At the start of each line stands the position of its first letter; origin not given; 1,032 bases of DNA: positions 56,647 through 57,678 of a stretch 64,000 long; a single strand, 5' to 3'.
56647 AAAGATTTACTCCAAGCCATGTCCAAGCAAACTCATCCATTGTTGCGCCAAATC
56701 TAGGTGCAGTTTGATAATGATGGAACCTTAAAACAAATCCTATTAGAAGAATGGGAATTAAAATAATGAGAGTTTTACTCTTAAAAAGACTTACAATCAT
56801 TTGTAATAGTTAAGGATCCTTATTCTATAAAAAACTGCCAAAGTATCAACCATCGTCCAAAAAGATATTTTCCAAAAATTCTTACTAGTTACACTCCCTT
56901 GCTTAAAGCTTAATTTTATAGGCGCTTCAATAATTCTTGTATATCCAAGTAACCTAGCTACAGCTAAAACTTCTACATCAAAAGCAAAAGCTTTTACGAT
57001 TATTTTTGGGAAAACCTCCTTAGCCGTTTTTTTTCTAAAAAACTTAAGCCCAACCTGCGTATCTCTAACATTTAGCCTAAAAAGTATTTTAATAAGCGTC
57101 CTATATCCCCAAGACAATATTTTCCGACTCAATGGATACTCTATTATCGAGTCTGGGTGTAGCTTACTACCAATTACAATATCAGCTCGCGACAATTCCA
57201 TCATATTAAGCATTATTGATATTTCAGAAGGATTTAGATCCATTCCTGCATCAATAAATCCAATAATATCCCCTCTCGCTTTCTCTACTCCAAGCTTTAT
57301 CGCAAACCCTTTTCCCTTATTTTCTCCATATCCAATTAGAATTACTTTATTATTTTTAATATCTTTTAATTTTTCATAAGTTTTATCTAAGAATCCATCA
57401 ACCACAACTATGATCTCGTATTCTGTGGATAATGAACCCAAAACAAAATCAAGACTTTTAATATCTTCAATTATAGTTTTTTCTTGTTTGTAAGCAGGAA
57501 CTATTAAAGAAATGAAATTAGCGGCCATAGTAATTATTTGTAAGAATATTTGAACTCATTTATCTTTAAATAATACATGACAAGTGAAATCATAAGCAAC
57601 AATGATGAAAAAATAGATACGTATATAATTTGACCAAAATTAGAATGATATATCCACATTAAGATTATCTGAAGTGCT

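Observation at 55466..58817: Three-gene extracytoplasmic glycosylation module: Wzx-type flippase, DPM-synthase-like GT2, PMT/ArnT-like GT-C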

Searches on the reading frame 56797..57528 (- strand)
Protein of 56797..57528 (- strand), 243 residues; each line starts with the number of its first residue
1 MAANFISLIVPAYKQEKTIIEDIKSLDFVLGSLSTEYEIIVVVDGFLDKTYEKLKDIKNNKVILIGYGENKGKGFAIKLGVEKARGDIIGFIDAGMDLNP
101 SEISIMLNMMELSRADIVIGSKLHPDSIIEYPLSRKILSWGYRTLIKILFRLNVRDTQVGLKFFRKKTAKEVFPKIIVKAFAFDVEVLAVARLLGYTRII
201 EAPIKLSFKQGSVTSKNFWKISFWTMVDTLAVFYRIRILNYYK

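Call 3: search_protein_families(library=pfam, proteins=[window:56797-57528:-], max_evalue=0.01)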
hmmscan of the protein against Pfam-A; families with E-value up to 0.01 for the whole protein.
window:56797-57528:- (243 aa): 2 families
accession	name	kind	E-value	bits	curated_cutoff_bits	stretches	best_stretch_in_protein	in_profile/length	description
PF00535.33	Glycos_transf_2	-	6.2e-18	65.7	23.3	1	7-173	1-168/168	Glycosyl transferase family 2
PF10111.15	Glyco_tranf_2_2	-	1.4e-05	25.1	27.3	1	7-109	1-105/276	Glycosyltransferase like family 2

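Call 4: search_protein_families(library=ncbifam, proteins=[window:56797-57528:-], max_evalue=0.01)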
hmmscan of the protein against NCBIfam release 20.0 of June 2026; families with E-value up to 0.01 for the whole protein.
window:56797-57528:- (243 aa): 20 families
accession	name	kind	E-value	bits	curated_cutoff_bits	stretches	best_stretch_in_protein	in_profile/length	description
TIGR03937.1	PgaC_IcaA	equivalog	4.6e-13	48.9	422.3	1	4-111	45-151/407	poly-beta-1,6-N-acetyl-D-glucosamine synthase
NF058614.1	PPMAGASynPpgS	equivalog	2e-12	47.1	370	1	8-211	4-201/226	polyprenyl-phospho-N-acetylgalactosaminyl synthase PpgS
NF047588.1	GlcsyltransPgfSStrep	equivalog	1.6e-10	40.7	500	1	6-119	3-118/308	glycosyltransferase PgfS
NF007986.1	PRK10714.1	equivalog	1.2e-09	37.7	529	1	5-112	7-117/316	undecaprenyl-phosphate 4-deoxy-4-formamido-L-arabinose transferase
NF041875.1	EPS_EpsD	equivalog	1.3e-09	37.9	370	1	34-133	28-127/325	exopolysaccharide biosynthesis glycosyltransferase EpsD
NF010496.0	PRK13915.1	equivalog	8.4e-09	34.9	262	1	5-98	32-130/307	glucosyl-3-phosphoglycerate synthase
NF047683.1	TeichurnBiosyTuaG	equivalog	1.7e-08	34.4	400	1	4-111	6-112/252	teichuronic acid biosynthesis protein TuaG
NF007482.0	PRK10073.1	equivalog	2.1e-08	33.5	423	1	4-117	6-117/334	glycosyltransferase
TIGR04182.1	glyco_TIGR04182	equivalog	1.2e-07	31.4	325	1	7-212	3-197/293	S-layer glycoprotein N-glycosyltransferase AglJ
TIGR04283.1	glyco_like_mftF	equivalog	1.8e-07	31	182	1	6-110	1-97/221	TIGR04283 family arsenosugar biosynthesis glycosyltransferase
NF038302.1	EPS_HpsE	equivalog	2.3e-06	26.8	300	1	6-94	3-95/307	hormogonium polysaccharide biosynthesis glycosyltransferase HpsE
NF041394.1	GtaseAglG_Halo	equivalog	5.7e-06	25.8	440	1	7-128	4-124/304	glucosyl-dolichyl phosphate glucuronosyltransferase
NF038299.1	EPS_HpsN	equivalog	1.9e-05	23.8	425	1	5-105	2-101/317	hormogonium polysaccharide biosynthesis glycosyltransferase HpsN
NF050050.1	ProtGlycPglI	equivalog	0.00042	19.8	500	1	4-136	2-134/306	GalNAc(5)-diNAcBac-PP-undecaprenol beta-1,3-glucosyltransferase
NF041865.1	EpsU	equivalog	0.00045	19.4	700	1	7-94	42-125/394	exopolysaccharide biosynthesis GT2 family glycosyltransferase EpsU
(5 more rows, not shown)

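Call 15: search_solved_structures(query=window:56797-57528:-, max_evalue=0.01, show_alignments=4)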
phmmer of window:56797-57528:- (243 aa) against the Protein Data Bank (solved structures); distinct sequences matched with E-value up to 0.01: 19.
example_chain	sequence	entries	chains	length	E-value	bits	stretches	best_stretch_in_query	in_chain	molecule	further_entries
5mlz_A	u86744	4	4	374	7.2e-13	52.2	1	6-209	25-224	Dolichol monophosphate mannose synthase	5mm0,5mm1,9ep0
5ekp_C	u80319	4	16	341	2.2e-08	37.5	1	6-103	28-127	Uncharacterized glycosyltransferase sll0501 | Glycosyltransferase sll0501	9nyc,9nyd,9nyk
9nye_A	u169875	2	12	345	2.2e-08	37.5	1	6-103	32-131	Glycosyltransferase sll0501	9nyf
5eke_A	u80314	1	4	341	2.2e-08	37.5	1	6-103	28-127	Uncharacterized glycosyltransferase sll0501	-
2z87_A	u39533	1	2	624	4.6e-08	36.5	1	5-109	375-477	Chondroitin synthase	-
2z86_A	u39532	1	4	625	4.6e-08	36.5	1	5-109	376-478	Chondroitin synthase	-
6p61_A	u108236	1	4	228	8.8e-08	35.5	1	4-110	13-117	Glycosyltransferase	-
9hwj_A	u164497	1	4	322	1.5e-07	34.8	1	6-107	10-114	Undecaprenyl-phosphate 4-deoxy-4-formamido-L-arabinose transferase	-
9bhc_C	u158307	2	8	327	1.3e-05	28.4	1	6-107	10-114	Undecaprenyl-phosphate 4-deoxy-4-formamido-L-arabinose transferase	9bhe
8vxh_A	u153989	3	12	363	1.7e-05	28.1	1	6-107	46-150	Undecaprenyl-phosphate 4-deoxy-4-formamido-L-arabinose transferase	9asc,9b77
9omj_A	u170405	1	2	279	2.1e-05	27.7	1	6-109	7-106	Glycosyltransferase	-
9omh_A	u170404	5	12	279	2.6e-05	27.5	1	6-109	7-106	Glycosyltransferase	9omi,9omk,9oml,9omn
9omm_A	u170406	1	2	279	2.6e-05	27.4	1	6-109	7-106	Glycosyltransferase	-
5tze_C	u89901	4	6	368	0.00029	24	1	7-107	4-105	Glycosyl transferase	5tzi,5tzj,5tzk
5tz8_A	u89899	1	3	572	0.00032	23.9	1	7-106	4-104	Glycosyl transferase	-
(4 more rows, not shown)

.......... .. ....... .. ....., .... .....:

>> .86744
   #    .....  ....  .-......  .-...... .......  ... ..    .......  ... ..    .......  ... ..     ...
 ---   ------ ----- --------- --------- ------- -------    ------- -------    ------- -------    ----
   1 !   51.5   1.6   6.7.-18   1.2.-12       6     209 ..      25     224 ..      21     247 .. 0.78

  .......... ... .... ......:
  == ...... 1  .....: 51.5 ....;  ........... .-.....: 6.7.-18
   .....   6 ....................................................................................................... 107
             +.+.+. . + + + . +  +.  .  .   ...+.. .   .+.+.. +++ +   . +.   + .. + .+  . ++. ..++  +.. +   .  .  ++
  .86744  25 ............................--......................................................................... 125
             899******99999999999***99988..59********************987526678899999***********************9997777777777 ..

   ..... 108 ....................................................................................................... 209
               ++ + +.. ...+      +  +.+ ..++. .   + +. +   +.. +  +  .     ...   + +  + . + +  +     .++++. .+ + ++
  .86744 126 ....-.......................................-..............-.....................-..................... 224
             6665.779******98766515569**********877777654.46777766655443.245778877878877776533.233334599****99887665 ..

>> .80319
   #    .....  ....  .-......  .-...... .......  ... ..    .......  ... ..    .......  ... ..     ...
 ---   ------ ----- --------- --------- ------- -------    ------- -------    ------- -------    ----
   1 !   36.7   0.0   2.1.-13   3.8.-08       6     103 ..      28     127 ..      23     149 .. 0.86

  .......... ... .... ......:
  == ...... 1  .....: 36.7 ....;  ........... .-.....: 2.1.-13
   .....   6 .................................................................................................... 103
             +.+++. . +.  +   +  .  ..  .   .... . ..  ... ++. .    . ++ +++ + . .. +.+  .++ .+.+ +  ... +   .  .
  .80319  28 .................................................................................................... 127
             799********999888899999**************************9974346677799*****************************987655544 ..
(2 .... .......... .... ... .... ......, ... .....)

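Call 19: find_homologous_proteins(query=window:56797-57528:-, max_evalue=1e-10)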
Query window:56797-57528:- (243 aa): 4818 proteins with E <= 1e-10 among 5607 candidates; the best 120 are listed.
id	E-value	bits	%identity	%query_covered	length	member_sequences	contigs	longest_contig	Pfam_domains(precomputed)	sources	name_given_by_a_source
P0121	1.9e-150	517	100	100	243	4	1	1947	PF10111.15,PF00535.33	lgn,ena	-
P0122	1.3e-134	465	87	100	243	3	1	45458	PF10111.15,PF00535.33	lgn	-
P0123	7.4e-133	460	86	100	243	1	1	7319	PF10111.15,PF00535.33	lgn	-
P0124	3.1e-129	448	84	100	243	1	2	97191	PF10111.15,PF00535.33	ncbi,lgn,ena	-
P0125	1.3e-127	442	81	100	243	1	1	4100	PF10111.15,PF00535.33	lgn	-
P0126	6.1e-124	430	79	100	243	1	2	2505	PF10111.15,PF13641.13,PF00535.33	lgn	-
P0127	7.5e-124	430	79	100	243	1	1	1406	PF10111.15,PF00535.33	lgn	-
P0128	7.8e-124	430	79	100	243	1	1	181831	PF10111.15,PF00535.33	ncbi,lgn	-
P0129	2.4e-123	428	79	100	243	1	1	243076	PF10111.15,PF13641.13,PF00535.33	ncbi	-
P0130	4.0e-123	428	78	100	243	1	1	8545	PF10111.15,PF00535.33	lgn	-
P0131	2.1e-122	425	79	100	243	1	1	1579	PF10111.15,PF00535.33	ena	-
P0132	1.0e-120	420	76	100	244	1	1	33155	PF10111.15,PF13641.13,PF00535.33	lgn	-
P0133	2.7e-116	405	76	100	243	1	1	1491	PF10111.15,PF00535.33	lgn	-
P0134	4.3e-114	398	73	100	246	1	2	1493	PF10111.15,PF00535.33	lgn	-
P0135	1.1e-113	397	75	100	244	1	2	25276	PF10111.15,PF00535.33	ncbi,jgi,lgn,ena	-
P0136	2.2e-113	396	72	100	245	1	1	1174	PF10111.15,PF13641.13,PF00535.33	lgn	-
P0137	1.3e-112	393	71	100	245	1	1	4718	PF10111.15,PF13641.13,PF00535.33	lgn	-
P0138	1.6e-112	393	74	100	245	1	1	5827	PF10111.15,PF00535.33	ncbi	-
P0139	3.3e-112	392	74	100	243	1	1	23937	PF13641.13,PF00535.33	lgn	-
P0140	1.3e-111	390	72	100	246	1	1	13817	PF13641.13,PF00535.33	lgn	-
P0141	4.9e-110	385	70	100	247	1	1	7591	PF13641.13,PF00535.33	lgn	-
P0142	5.8e-110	385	70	100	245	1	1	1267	PF13641.13,PF00535.33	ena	-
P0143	9.6e-110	384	72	100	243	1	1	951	PF13641.13,PF00535.33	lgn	-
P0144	1.3e-109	383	72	100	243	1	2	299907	PF00535.33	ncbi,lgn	-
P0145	3.0e-109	382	70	100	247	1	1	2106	PF13641.13,PF00535.33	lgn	-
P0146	4.3e-109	382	71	100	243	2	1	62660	PF10111.15,PF00535.33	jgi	-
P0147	8.4e-109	381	70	100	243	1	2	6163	PF00535.33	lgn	-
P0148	1.2e-108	380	70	100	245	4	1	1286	PF10111.15,PF00535.33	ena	-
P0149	3.8e-108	379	70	100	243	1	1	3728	PF00535.33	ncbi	-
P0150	4.5e-108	378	70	100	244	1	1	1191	PF10111.15,PF00535.33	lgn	-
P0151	4.9e-108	378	75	96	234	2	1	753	PF00535.33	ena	-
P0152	7.7e-108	378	72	98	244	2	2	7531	PF13641.13,PF00535.33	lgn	-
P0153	2.0e-107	376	71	100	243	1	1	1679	PF13641.13,PF00535.33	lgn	-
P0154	1.7e-106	373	70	100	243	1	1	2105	PF00535.33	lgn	-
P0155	2.0e-106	373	70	100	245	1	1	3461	PF10111.15,PF00535.33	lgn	-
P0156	2.7e-106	373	66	98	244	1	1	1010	PF00535.33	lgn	-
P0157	6.5e-106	371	70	98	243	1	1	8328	PF10111.15,PF13641.13,PF00535.33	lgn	-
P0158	1.5e-105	370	69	100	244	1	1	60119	PF10111.15,PF13641.13,PF00535.33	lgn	-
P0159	1.9e-105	370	70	100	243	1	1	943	PF00535.33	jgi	jgi:glycosyltransferase involved in cell wall biosynthesis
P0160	2.4e-105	370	70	100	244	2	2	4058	PF13641.13,PF00535.33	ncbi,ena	-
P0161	3.8e-104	366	70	100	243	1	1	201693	PF10111.15,PF00535.33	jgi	-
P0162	5.7e-104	365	69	100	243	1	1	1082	PF00535.33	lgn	-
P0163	2.1e-103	363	69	100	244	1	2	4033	PF10111.15,PF00535.33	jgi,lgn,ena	-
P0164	2.2e-103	363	69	100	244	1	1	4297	PF00535.33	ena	-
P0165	2.4e-103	363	67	100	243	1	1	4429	PF00535.33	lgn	-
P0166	5.4e-103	362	67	98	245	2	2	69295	PF00535.33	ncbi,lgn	-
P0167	5.8e-103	362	67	98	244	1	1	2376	PF10111.15,PF13641.13,PF00535.33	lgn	-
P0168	8.7e-103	361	68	99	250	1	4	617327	PF10111.15,PF00535.33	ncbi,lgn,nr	ncbi:MAG: glycosyltransferase [Candidatus Levybacteria bacterium]|nr:glycosyltransferase [Candidatus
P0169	1.1e-102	361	67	100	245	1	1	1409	PF13641.13,PF00535.33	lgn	-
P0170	1.5e-102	360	66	100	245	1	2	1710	PF13641.13,PF00535.33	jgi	jgi:glycosyltransferase involved in cell wall biosynthesis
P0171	2.4e-102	360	67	98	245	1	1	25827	PF13641.13,PF00535.33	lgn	-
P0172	2.7e-102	360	67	100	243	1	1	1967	PF13641.13,PF00535.33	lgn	-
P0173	4.2e-102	359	67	100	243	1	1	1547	PF13641.13,PF00535.33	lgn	-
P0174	6.8e-102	358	66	100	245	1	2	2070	PF00535.33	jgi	jgi:dolichol-phosphate mannosyltransferase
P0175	9.9e-102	358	67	100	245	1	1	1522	PF10111.15,PF00535.33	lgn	-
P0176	2.2e-101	357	67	98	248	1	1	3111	PF00535.33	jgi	jgi:glycosyltransferase involved in cell wall biosynthesis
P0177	4.9e-101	355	65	100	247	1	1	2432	PF10111.15,PF13641.13,PF00535.33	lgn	-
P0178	7.5e-101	355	67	98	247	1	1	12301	PF10111.15,PF13641.13,PF00535.33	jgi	jgi:glycosyltransferase involved in cell wall biosynthesis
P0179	8.0e-101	355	67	98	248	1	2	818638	PF10111.15,PF00535.33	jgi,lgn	jgi:glycosyltransferase involved in cell wall biosynthesis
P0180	9.4e-101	355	67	98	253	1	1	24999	PF10111.15,PF00535.33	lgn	-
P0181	1.1e-100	354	67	100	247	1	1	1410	PF10111.15,PF13641.13,PF00535.33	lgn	-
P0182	1.4e-100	354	71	98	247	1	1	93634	PF13641.13,PF00535.33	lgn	-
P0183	1.6e-100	354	63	100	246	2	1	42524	PF10111.15,PF13641.13,PF00535.33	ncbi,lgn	-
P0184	3.0e-100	353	69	100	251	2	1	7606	PF00535.33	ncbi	-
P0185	3.0e-100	353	67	98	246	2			PF00535.33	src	-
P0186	3.7e-100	353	65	100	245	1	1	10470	PF00535.33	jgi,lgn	-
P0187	5.6e-100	352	68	100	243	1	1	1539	PF00535.33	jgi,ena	-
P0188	5.9e-100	352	66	98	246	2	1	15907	PF00535.33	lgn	-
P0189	6.4e-100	352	66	98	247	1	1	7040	PF10111.15,PF00535.33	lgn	-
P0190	1.0e-99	351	68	98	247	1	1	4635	PF10111.15,PF13641.13,PF00535.33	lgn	-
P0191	1.5e-99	351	65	100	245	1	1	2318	PF10111.15,PF00535.33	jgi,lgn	-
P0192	1.6e-99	350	67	98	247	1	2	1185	PF00535.33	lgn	-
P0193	1.8e-99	350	69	98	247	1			PF10111.15,PF00535.33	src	-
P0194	2.0e-99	350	68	98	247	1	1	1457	PF10111.15,PF00535.33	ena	-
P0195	2.5e-99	350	66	98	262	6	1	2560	PF00535.33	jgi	-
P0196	2.6e-99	350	67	100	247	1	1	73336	PF13641.13,PF00535.33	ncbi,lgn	-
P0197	3.7e-99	349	67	98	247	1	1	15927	PF00535.33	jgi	-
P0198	3.8e-99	349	67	100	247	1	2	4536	PF10111.15,PF00535.33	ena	-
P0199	4.2e-99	349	67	98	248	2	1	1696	PF00535.33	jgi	-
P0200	5.3e-99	349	67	98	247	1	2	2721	PF10111.15,PF00535.33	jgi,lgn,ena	-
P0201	8.3e-99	348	65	100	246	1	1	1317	PF10111.15,PF13641.13,PF00535.33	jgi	-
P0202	8.6e-99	348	67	98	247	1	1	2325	PF00535.33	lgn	-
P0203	9.2e-99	348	67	98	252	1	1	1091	PF00535.33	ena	-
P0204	1.0e-98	348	67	98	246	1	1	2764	PF10111.15,PF00535.33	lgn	-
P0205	1.1e-98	348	68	98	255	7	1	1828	PF10111.15,PF00535.33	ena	-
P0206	1.1e-98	348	66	98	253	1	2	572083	PF10111.15,PF00535.33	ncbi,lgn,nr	ncbi:glycosyltransferase [Patescibacteria group bacterium]|nr:glycosyltransferase [Patescibacteria g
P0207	1.1e-98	348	65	98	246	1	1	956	PF13641.13,PF00535.33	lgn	-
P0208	1.4e-98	347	64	100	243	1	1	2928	PF00535.33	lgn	-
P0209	1.6e-98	347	66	100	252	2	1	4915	PF00535.33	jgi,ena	-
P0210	2.1e-98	347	68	98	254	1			PF00535.33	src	-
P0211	2.2e-98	347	64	100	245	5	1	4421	PF13641.13,PF00535.33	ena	-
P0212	2.3e-98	347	65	98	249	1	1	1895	PF00535.33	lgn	-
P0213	2.6e-98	346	64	100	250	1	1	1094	PF00535.33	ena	-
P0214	2.8e-98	346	67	98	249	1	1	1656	PF00535.33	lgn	-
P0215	3.3e-98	346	63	98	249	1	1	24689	PF13641.13,PF00535.33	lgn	-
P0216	3.8e-98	346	65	99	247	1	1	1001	PF10111.15,PF13641.13,PF00535.33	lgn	-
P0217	4.3e-98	346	62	100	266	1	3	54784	PF00535.33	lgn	-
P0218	5.3e-98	346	66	98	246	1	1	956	PF10111.15,PF13641.13,PF00535.33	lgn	-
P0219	6.0e-98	345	67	98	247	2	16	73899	PF00535.33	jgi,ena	-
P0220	7.2e-98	345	67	98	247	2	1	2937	PF13641.13,PF00535.33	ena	-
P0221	7.4e-98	345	67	98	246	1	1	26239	PF13641.13,PF00535.33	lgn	-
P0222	8.0e-98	345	67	98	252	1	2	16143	PF00535.33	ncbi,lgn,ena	-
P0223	8.5e-98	345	66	100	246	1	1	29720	PF10111.15,PF00535.33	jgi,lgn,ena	-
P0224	9.1e-98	345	64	100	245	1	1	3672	PF13641.13,PF00535.33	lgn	-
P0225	9.2e-98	345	66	98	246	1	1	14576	PF00535.33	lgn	-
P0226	1.0e-97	345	65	98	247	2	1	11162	PF10111.15,PF00535.33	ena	-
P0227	1.1e-97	345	65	98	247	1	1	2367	PF10111.15,PF00535.33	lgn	-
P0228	1.1e-97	344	66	98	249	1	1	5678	PF13641.13,PF00535.33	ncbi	-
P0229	1.2e-97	344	58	100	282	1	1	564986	PF00535.33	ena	-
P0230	1.7e-97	344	67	98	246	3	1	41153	PF10111.15,PF00535.33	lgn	-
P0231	2.1e-97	344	69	98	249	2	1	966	PF00535.33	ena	-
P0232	2.1e-97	344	65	98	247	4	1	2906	PF00535.33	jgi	-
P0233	2.3e-97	343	67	98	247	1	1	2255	PF00535.33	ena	-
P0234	2.7e-97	343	66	98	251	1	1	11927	PF00535.33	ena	-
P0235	2.7e-97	343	66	98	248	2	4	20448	PF00535.33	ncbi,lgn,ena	-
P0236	2.7e-97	343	67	98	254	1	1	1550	PF10111.15,PF00535.33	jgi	-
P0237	2.8e-97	343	66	100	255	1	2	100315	PF00535.33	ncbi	-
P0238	2.9e-97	343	66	96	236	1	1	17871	PF00535.33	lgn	-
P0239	2.9e-97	343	63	100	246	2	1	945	PF10111.15,PF13641.13,PF00535.33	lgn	-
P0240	3.2e-97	343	64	100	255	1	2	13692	PF00535.33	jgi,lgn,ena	-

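Call 44: search_solved_structures(query=A2, max_evalue=0.00001, show_alignments=4)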
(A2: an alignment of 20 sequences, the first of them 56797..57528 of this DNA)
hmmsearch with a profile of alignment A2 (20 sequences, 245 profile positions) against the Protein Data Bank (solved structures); distinct sequences matched with E-value up to 0.00001: 19.
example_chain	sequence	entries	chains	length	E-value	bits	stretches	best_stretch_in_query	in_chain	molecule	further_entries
5mlz_A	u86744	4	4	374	2.6e-17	67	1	4-173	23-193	Dolichol monophosphate mannose synthase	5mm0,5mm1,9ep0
5eke_A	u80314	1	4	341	2.4e-13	53.9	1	5-108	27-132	Uncharacterized glycosyltransferase sll0501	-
5ekp_C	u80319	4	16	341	2.4e-13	53.9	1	5-108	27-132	Uncharacterized glycosyltransferase sll0501 | Glycosyltransferase sll0501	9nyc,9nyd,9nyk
9nye_A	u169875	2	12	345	2.5e-13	53.9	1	5-108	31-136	Glycosyltransferase sll0501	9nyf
2z87_A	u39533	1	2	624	6.1e-12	49.3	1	4-108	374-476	Chondroitin synthase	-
2z86_A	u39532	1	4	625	6.1e-12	49.3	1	4-108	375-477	Chondroitin synthase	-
6p61_A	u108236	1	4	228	1.5e-11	48.1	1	4-113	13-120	Glycosyltransferase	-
9omh_A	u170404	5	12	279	1.6e-09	41.4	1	6-107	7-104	Glycosyltransferase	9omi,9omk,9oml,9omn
9omm_A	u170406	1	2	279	1.6e-09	41.4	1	6-107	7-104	Glycosyltransferase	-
9omj_A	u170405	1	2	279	1.6e-09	41.4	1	6-107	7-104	Glycosyltransferase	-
9hwj_A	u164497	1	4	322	3e-09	40.5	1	4-107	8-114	Undecaprenyl-phosphate 4-deoxy-4-formamido-L-arabinose transferase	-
8vh7_A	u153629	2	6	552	6.8e-09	39.4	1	5-127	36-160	Heparosan synthase B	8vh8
8viw_A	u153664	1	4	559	7.1e-09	39.3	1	5-127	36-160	Heparosan synthase B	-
9bhc_C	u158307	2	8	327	5.6e-08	36.4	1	4-107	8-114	Undecaprenyl-phosphate 4-deoxy-4-formamido-L-arabinose transferase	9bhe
8vxh_A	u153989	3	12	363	6.9e-08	36.1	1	4-107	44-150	Undecaprenyl-phosphate 4-deoxy-4-formamido-L-arabinose transferase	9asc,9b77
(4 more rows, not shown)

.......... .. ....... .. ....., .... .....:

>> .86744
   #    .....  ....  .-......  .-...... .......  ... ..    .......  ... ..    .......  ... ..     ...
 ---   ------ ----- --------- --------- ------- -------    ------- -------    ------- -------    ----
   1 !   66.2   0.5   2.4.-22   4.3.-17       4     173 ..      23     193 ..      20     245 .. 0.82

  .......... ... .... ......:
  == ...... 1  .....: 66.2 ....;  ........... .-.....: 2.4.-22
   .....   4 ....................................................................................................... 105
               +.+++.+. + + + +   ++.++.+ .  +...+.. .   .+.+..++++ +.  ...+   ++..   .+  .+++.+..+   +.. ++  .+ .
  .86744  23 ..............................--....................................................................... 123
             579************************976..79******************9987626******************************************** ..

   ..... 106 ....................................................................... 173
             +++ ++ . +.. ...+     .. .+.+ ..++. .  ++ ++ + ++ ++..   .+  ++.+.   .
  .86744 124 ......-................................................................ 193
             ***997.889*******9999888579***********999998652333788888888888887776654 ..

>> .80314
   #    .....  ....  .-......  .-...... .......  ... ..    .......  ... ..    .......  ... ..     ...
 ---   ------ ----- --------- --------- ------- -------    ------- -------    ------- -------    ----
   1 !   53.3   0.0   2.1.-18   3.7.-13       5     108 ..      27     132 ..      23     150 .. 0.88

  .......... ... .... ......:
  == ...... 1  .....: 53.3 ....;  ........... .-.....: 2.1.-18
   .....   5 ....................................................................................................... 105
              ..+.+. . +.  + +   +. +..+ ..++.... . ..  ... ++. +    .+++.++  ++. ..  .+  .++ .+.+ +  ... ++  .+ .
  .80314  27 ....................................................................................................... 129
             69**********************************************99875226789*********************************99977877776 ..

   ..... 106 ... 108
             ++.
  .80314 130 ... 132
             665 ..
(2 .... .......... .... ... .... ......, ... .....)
